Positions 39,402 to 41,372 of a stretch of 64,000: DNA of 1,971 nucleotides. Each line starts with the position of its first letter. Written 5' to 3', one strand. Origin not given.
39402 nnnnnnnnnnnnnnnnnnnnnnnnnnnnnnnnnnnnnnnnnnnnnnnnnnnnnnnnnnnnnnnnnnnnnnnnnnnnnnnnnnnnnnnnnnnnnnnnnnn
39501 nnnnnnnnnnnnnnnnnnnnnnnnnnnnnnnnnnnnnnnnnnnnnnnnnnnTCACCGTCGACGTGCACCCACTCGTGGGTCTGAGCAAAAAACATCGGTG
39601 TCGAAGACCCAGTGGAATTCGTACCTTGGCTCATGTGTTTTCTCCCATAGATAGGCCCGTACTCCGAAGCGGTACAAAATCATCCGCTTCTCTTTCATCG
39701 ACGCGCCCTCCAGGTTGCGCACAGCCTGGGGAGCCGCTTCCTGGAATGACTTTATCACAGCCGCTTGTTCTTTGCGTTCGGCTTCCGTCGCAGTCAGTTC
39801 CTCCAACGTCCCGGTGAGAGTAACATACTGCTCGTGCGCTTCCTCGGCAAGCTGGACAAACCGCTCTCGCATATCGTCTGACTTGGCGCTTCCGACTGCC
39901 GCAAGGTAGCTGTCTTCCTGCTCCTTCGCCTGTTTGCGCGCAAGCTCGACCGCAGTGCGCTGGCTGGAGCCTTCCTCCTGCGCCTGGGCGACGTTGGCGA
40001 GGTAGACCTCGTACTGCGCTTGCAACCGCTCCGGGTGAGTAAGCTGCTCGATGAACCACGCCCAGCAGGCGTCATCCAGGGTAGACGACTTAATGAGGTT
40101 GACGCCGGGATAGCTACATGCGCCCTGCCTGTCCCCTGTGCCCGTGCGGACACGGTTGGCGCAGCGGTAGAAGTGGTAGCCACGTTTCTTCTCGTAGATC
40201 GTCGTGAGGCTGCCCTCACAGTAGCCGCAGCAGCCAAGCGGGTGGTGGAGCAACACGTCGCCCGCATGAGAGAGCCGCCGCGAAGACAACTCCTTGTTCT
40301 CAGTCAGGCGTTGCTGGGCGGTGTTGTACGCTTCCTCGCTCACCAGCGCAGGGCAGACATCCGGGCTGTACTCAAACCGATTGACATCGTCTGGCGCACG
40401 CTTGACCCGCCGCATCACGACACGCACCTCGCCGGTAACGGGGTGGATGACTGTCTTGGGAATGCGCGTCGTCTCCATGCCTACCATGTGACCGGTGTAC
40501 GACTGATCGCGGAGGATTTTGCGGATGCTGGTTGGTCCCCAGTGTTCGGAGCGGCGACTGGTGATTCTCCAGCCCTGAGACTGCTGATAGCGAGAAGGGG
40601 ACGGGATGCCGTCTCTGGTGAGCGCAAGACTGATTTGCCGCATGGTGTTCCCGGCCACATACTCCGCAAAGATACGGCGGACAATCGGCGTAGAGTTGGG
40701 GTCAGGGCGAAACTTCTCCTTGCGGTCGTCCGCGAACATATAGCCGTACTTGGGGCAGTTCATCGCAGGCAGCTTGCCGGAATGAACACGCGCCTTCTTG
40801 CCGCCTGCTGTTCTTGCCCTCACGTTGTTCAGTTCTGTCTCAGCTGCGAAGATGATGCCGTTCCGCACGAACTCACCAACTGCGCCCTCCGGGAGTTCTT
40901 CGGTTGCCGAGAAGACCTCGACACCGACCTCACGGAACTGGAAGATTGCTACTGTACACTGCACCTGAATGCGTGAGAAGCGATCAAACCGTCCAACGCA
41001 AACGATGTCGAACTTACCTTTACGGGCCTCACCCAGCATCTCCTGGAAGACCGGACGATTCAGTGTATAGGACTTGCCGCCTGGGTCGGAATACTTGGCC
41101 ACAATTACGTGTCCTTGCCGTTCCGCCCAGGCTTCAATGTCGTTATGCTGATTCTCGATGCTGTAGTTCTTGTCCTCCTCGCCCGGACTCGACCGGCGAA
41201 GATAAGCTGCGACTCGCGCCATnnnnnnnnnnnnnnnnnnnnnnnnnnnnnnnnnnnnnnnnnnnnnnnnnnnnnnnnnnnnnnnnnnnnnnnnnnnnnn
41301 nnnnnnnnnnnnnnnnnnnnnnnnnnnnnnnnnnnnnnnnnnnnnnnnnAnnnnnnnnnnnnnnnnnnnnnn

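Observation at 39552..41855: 2.2-kb large-serine-recombinase cassette between gcvT and gcvH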

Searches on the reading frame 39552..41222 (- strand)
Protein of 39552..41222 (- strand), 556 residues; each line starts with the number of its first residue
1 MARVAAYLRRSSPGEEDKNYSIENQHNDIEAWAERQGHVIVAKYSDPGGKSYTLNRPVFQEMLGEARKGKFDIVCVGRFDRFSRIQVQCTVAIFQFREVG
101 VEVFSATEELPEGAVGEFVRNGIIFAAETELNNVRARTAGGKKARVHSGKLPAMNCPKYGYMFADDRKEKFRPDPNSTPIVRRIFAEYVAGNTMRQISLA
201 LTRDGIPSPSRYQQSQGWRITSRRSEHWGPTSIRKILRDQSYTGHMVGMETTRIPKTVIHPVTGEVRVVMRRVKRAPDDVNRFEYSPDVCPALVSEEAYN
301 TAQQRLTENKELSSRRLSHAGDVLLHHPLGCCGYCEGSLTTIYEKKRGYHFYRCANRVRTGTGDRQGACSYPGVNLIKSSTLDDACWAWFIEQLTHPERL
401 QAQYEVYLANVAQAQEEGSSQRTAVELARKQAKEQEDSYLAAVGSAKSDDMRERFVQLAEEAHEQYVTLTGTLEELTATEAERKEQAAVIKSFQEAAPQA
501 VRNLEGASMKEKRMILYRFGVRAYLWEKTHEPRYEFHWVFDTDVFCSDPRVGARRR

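Call 4: search_protein_families(library=pfam, proteins=[window:39552-41222:-], max_evalue=0.01)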
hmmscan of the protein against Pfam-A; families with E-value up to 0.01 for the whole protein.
window:39552-41222:- (556 aa): 3 families
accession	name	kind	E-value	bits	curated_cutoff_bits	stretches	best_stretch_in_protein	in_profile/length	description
PF00239.26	Resolvase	-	3.6e-24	86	23.3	1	4-150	1-144/145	Resolvase, N terminal domain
PF07508.19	Recombinase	-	4.4e-15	56.2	21.1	1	177-309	3-102/102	Recombinase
PF13408.12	Zn_ribbon_recom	-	0.0014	19.3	25.3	1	332-375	8-45/58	Recombinase zinc beta ribbon domain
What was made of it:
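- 39552..41222 (-): Large serine integrase, 556 aa and full length. Its last ~8 codons and stop are read from host gcvH sequence. Pfam Resolvase, Recombinase and Zn ribbon (call 4).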

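Call 5: find_encoding_contigs(protein=window:39552-41222:-, flank=6000, max_places=10)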
Protein window:39552-41222:- (556 aa): 1 contig read that carries it; 1 place shown.
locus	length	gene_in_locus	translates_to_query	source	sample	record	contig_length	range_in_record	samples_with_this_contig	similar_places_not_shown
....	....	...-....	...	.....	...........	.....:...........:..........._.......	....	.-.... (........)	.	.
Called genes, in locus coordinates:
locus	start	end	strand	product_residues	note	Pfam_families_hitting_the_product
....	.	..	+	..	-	?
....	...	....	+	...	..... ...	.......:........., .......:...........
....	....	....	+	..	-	?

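Call 14: find_homologous_proteins(query=window:39552-41222:-, max_evalue=1e-20)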
Query window:39552-41222:- (556 aa): 63 proteins with E <= 1e-20 among 8000 candidates.
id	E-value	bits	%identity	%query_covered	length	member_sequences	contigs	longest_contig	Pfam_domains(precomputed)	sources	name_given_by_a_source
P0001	3.0e-196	672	55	99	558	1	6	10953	PF07508.20,PF00239.27,PF13408.13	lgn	-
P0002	2.7e-194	665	55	99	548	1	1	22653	PF07508.20,PF00239.27,PF13408.13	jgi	jgi:DNA invertase Pin-like site-specific DNA recombinase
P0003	4.7e-187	641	52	99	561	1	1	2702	PF07508.20,PF00239.27,PF13408.13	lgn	-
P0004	3.3e-181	622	54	97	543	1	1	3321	PF07508.20,PF00239.27,PF13408.13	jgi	jgi:site-specific DNA recombinase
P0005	7.2e-181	621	54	97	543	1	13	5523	PF07508.20,PF00239.27,PF13408.13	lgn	-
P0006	4.3e-180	618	53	97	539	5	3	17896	PF07508.20,PF00239.27,PF13408.13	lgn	-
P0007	4.7e-179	615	52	98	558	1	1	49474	PF07508.20,PF00239.27,PF13408.13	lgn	-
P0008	5.7e-163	562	50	98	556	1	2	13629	PF07508.20,PF00239.27,PF13408.13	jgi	jgi:site-specific DNA recombinase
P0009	2.3e-161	556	50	95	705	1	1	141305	PF07508.20,PF00239.27,PF13408.13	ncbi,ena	-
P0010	2.2e-157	543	48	98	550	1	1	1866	PF07508.20,PF00239.27,PF13408.13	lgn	-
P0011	2.2e-156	540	47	98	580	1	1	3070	PF07508.20,PF00239.27,PF13408.13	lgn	-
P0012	1.6e-154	534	48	98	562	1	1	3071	PF07508.20,PF00239.27,PF13408.13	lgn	-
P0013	8.3e-152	525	47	98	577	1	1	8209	PF07508.20,PF00239.27,PF13408.13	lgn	-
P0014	2.4e-150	520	46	97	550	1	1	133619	PF07508.20,PF00239.27,PF13408.13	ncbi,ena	-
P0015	5.4e-150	519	46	97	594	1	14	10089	PF07508.20,PF00239.27,PF13408.13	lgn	-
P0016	1.1e-149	518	46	98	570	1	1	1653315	PF07508.20,PF00239.27,PF13408.13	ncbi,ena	-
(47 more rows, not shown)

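Call 15: find_encoding_contigs(protein=P0001, flank=5000, max_places=3)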
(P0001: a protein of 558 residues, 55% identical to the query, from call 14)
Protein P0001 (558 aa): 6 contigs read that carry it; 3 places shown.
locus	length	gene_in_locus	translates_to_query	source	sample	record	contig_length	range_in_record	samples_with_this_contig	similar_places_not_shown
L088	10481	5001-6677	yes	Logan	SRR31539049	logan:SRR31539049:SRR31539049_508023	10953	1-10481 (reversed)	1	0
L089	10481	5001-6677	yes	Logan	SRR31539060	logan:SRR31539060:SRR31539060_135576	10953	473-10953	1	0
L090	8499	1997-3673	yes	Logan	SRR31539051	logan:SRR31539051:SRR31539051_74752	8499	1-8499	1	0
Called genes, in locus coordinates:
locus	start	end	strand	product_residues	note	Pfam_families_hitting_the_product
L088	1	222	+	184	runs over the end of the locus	-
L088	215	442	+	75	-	-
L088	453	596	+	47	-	-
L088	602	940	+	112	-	-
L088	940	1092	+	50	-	-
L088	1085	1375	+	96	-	-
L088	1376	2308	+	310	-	PF12705:PDDEXK_1 (weak)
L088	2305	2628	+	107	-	-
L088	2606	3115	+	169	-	-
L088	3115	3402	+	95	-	-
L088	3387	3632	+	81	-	-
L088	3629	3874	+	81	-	-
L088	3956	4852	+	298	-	-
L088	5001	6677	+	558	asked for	PF00239:Resolvase, PF07508:Recombinase, PF13408:Zn_ribbon_recom (weak)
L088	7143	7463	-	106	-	PF09682:Phage_holin_6_1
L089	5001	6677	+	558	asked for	PF00239:Resolvase, PF07508:Recombinase, PF13408:Zn_ribbon_recom (weak)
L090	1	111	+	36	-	?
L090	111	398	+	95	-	-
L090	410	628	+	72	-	-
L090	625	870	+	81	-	-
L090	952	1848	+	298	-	-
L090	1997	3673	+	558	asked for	PF00239:Resolvase, PF07508:Recombinase, PF13408:Zn_ribbon_recom (weak)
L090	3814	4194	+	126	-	-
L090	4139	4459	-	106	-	PF09682:Phage_holin_6_1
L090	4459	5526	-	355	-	-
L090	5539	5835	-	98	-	-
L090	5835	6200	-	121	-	-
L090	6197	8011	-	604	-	-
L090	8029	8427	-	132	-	PF23140:Gp80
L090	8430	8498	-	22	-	?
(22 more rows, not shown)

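Call 16: find_encoding_contigs(protein=P0002, flank=5000, max_places=2)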
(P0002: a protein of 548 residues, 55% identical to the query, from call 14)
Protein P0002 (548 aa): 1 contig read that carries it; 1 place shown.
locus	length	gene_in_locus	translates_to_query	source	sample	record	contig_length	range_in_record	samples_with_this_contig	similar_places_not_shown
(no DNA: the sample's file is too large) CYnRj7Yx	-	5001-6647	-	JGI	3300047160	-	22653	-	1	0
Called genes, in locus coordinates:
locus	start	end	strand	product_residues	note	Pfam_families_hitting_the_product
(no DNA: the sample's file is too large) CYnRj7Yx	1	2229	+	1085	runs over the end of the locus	PF03704:BTAD, PF13191:AAA_16, PF13401:AAA_22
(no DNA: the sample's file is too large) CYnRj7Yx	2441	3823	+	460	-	PF01565:FAD_binding_4, PF08031:BBE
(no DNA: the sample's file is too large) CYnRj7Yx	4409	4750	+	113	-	-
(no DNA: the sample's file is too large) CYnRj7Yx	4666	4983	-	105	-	-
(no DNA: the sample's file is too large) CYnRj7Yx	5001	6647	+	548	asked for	PF00239:Resolvase, PF07508:Recombinase, PF13408:Zn_ribbon_recom (faint)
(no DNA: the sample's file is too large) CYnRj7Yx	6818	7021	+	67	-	-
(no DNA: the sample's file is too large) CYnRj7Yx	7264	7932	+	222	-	-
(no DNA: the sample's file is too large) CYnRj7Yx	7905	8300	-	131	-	-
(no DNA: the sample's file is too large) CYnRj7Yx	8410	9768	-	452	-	PF00037:Fer4 (faint), PF12797:Fer4_2 (faint), PF12838:Fer4_7, PF13183:Fer4_8, PF13187:Fer4_9 (weak), PF13484:Fer4_16, PF13534:Fer4_17, PF02754:CCG, +3 more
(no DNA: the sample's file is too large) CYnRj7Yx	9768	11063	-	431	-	PF01565:FAD_binding_4, PF02913:FAD-oxidase_C (faint)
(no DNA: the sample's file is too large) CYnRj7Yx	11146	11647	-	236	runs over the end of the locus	-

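Call 17: find_encoding_contigs(protein=P0007, flank=5000, max_places=2)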
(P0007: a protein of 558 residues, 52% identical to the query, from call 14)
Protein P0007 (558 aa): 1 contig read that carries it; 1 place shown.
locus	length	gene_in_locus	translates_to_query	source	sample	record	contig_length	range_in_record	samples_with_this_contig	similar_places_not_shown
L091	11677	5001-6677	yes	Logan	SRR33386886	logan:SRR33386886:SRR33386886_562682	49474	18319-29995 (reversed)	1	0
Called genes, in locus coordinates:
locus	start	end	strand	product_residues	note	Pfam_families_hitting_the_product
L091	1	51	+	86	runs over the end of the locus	-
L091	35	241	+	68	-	-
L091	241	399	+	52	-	-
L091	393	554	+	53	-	-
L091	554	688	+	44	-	-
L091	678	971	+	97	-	-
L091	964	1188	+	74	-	-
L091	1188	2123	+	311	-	PF12705:PDDEXK_1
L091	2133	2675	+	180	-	-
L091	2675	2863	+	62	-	-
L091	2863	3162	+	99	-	-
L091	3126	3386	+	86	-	-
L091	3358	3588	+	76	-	-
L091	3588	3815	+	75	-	-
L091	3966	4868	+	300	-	-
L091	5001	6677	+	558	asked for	PF00239:Resolvase, PF07508:Recombinase, PF13408:Zn_ribbon_recom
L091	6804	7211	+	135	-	-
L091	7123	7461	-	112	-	PF09682:Phage_holin_6_1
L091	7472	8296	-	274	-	-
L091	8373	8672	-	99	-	-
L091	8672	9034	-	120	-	-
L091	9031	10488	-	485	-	-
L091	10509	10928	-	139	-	PF23140:Gp80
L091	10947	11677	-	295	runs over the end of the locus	-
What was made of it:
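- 39552..41222 (-): Closest homologues, at 52-55%, are in phage contigs (calls 14, 15, 17).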

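Call 22: find_encoding_contigs(protein=P0009, flank=6000, max_places=2)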
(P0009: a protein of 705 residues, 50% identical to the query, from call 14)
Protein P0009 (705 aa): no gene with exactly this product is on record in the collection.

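Call 23: find_encoding_contigs(protein=P0014, flank=6000, max_places=2)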
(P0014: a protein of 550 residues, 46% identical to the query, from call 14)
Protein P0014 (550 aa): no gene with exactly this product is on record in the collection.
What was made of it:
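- Tried and rejected: They are not on record (calls 22, 23).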

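Call 24: find_encoding_contigs(protein=P0016, flank=6000, max_places=2)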
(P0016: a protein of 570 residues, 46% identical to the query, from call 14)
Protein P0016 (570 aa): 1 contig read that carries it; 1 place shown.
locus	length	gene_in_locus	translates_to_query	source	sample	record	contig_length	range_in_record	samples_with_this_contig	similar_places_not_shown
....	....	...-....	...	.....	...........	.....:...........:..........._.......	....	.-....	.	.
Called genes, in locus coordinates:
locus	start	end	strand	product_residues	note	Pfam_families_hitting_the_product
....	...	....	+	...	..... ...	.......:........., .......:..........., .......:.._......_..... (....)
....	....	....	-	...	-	?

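Call 30: find_related_loci(query=A1, collection=viral_contigs, flank=4000)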
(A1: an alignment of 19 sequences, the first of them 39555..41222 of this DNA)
Query A1 (556 aa) in viral_contigs; peptide patterns used: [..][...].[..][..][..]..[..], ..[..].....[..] (x = any residue, [..] = any of these).
59 stretches matched a pattern; 28 encode a relative of the query (tblastn E <= 1e-3); 28 distinct loci.
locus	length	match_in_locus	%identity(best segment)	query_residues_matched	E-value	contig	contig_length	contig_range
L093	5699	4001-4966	26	3-342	2e-15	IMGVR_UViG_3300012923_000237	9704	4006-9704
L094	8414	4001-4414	32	1-141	3e-14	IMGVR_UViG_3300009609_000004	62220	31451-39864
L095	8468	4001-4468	32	1-150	7e-14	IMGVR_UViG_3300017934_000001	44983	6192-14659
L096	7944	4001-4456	30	3-147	5e-12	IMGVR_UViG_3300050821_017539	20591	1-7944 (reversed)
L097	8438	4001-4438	30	1-137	9e-11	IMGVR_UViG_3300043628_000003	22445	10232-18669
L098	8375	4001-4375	30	25-137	1e-10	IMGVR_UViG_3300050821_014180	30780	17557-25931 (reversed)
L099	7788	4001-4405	29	18-143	2e-10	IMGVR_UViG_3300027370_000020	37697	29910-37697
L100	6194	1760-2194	26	3-151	5e-10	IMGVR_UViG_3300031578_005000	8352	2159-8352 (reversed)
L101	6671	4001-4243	40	3-84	5e-10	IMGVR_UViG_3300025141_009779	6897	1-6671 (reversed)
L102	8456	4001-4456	32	3-150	7e-10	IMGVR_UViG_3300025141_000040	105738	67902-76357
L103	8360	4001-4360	31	25-143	2e-9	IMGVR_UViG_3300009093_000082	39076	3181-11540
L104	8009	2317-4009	28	3-145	1e-8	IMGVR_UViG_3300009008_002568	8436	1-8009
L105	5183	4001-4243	37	3-84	3e-8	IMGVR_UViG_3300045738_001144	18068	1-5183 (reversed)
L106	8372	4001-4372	29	3-130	7e-8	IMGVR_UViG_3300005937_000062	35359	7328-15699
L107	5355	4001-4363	28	22-141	1e-7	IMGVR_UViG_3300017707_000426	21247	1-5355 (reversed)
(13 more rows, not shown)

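Call 35: search_protein_families(library=phrogs, proteins=[window:39552-41222:-, L090:952-1848:+, L090:3814-4194:+, L091:7123-7461:-, L091:7472-8296:-, L091:9031-10488:-, L091:10509-10928:-, L091:1188-2123:+, L091:2133-2675:+], max_evalue=0.001)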
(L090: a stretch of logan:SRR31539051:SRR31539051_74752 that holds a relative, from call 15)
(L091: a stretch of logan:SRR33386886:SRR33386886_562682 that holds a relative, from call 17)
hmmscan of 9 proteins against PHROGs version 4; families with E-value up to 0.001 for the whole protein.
window:39552-41222:- (556 aa): 3 families
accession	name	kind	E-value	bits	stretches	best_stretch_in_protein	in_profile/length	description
phrog_95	-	integration and excision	6.4e-85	287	1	1-539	87-574/651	integrase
phrog_125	-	DNA, RNA and nucleotide metabolism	5.6e-22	79.5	1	1-253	19-216/254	DNA invertase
phrog_6620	-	integration and excision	6e-05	23.7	1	3-110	57-159/201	transposase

L090:952-1848:+ (298 aa): 0 families

L090:3814-4194:+ (126 aa): 0 families

L091:7123-7461:- (112 aa): 3 families
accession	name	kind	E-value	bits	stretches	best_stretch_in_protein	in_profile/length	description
phrog_608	-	lysis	1.6e-13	51.9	1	3-103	5-106/111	holin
phrog_6918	-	lysis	3.7e-10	40.9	1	6-108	9-106/114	holin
phrog_2609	-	lysis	4.7e-05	24.3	1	27-104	28-107/145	holin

L091:7472-8296:- (274 aa): 0 families

L091:9031-10488:- (485 aa): 0 families

L091:10509-10928:- (139 aa): 1 family
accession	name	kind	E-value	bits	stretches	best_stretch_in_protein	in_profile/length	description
phrog_240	-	head and packaging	2.5e-27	97.1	1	1-136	60-193/200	head protein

L091:1188-2123:+ (311 aa): 2 families
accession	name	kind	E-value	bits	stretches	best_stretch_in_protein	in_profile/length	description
phrog_1706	-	DNA, RNA and nucleotide metabolism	1.2e-06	29.2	1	44-294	41-251/293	CRISPR/Cas system associated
phrog_1218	-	DNA, RNA and nucleotide metabolism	1.9e-05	25.1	0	107-182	123-189/364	exonuclease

L091:2133-2675:+ (180 aa): 0 families
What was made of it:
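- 39552..41222 (-): PHROG phrog_95 integrase, E 6e-85 (call 35).
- On Large serine recombinase / phage serine integrase: The 52-55% homologues lie in contigs with a holin, a head protein and a nuclease (calls 15, 17, 35).
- L090 and L091 carry a holin, a head protein (Gp80/phrog_240) and a PDDEXK nuclease next to the int homologue (calls 15, 17, 35). The closest relatives of the integrase are in phage genomes (calls 15, 17, 35).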

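Call 36: search_protein_families(library=pfam, proteins=[L090:952-1848:+, L091:3966-4868:+, L090:3814-4194:+, L091:7472-8296:-, L091:9031-10488:-, L090:6197-8011:-], max_evalue=0.01)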
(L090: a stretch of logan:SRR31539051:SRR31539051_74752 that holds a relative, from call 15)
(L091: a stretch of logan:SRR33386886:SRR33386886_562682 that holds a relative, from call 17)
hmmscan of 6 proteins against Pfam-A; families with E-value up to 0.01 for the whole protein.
L090:952-1848:+ (298 aa): 0 families

L091:3966-4868:+ (300 aa): 5 families
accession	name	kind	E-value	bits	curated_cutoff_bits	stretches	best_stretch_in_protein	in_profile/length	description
PF13518.12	HTH_28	-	0.00076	20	25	1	259-288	9-38/52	Helix-turn-helix domain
PF13384.12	HTH_23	-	0.00081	19.6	24.6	1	259-288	14-43/50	Homeodomain-like domain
PF16365.12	EutK_C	-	0.0057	17.1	27.5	0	260-279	12-31/52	Ethanolamine utilization protein EutK C-terminus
PF13551.12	HTH_29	-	0.0061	17.1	28.1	0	260-288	9-38/64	Winged helix-turn helix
PF08279.18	HTH_11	-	0.0066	16.8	25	0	261-289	14-42/55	HTH domain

L090:3814-4194:+ (126 aa): 0 families

L091:7472-8296:- (274 aa): 2 families
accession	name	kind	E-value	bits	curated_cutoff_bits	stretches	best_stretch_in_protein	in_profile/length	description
PF10473.14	CENP-F_leu_zip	-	0.00038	21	34.5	1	183-252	34-103/140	Leucine-rich repeats of kinetochore protein Cenp-F/LEK1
PF14282.11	FlxA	-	0.0039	17.7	26.3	1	201-259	17-79/101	FlxA-like protein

L091:9031-10488:- (485 aa): 0 families

L090:6197-8011:- (604 aa): 0 families

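Call 37: find_encoding_contigs(protein=P0008, flank=6000, max_places=2)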
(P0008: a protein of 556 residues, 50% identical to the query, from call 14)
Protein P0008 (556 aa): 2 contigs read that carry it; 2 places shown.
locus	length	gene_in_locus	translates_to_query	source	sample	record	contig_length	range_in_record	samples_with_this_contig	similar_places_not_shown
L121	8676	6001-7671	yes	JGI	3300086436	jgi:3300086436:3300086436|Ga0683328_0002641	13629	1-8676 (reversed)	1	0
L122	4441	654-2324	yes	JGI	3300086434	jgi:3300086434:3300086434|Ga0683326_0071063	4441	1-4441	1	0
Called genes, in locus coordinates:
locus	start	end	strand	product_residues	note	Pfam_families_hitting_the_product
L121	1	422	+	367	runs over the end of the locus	PF09678:Caa3_CtaG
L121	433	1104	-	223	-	PF04248:NTP_transf_9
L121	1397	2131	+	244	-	PF00578:AhpC-TSA, PF02630:SCO1-SenC, PF08534:Redoxin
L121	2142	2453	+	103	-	-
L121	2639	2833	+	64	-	PF12728:HTH_17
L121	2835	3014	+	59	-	-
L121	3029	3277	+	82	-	-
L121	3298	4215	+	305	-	PF13481:AAA_25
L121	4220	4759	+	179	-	-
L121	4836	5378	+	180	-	-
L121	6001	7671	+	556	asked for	PF00239:Resolvase, PF07508:Recombinase, PF13408:Zn_ribbon_recom (weak)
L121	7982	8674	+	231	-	?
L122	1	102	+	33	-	?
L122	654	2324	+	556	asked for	PF00239:Resolvase, PF07508:Recombinase, PF13408:Zn_ribbon_recom (weak)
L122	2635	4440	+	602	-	?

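Call 38: find_encoding_contigs(protein=P0006, flank=6000, max_places=2)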
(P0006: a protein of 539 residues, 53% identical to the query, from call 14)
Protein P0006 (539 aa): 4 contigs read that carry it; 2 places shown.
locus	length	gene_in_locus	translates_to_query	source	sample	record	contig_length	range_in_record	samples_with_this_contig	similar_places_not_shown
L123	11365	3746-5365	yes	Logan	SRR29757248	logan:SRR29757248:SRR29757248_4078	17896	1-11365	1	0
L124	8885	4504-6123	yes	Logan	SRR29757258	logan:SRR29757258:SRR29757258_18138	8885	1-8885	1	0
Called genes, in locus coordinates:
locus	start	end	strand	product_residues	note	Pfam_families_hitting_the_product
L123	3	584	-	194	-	?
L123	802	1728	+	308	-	-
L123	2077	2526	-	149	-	PF13384:HTH_23 (faint), PF13551:HTH_29 (faint), PF13565:HTH_32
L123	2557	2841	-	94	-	-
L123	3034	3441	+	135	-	-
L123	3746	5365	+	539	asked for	PF00239:Resolvase, PF07508:Recombinase, PF13408:Zn_ribbon_recom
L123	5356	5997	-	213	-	PF00266:Aminotran_5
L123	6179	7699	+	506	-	PF01171:ATP_bind_3, PF09179:TilS (weak), PF11734:TilS_C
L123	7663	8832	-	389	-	PF01212:Beta_elim_lyase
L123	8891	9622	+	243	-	PF04542:Sigma70_r2, PF08281:Sigma70_r4_2, PF04545:Sigma70_r4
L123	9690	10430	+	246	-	PF13490:zf-HC2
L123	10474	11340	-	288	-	PF13452:FAS1_DH_region, PF01575:MaoC_dehydratas, PF13452:FAS1_DH_region (weak)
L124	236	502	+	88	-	-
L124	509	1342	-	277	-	PF13340:DUF4096, PF01609:DDE_Tnp_1, PF13586:DDE_Tnp_1_2 (weak)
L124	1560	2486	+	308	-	-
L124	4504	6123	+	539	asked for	PF00239:Resolvase, PF07508:Recombinase, PF13408:Zn_ribbon_recom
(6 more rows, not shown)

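Call 39: find_encoding_contigs(protein=P0003, flank=3000, max_places=2)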
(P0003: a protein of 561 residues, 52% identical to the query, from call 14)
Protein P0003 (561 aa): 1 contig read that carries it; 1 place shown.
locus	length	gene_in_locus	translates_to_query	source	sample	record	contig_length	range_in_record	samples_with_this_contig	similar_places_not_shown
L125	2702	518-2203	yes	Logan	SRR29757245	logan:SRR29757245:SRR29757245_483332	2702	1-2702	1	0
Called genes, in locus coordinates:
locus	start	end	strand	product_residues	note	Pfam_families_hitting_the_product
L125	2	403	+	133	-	?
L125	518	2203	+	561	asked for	PF00239:Resolvase, PF07508:Recombinase, PF13408:Zn_ribbon_recom (weak)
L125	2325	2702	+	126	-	?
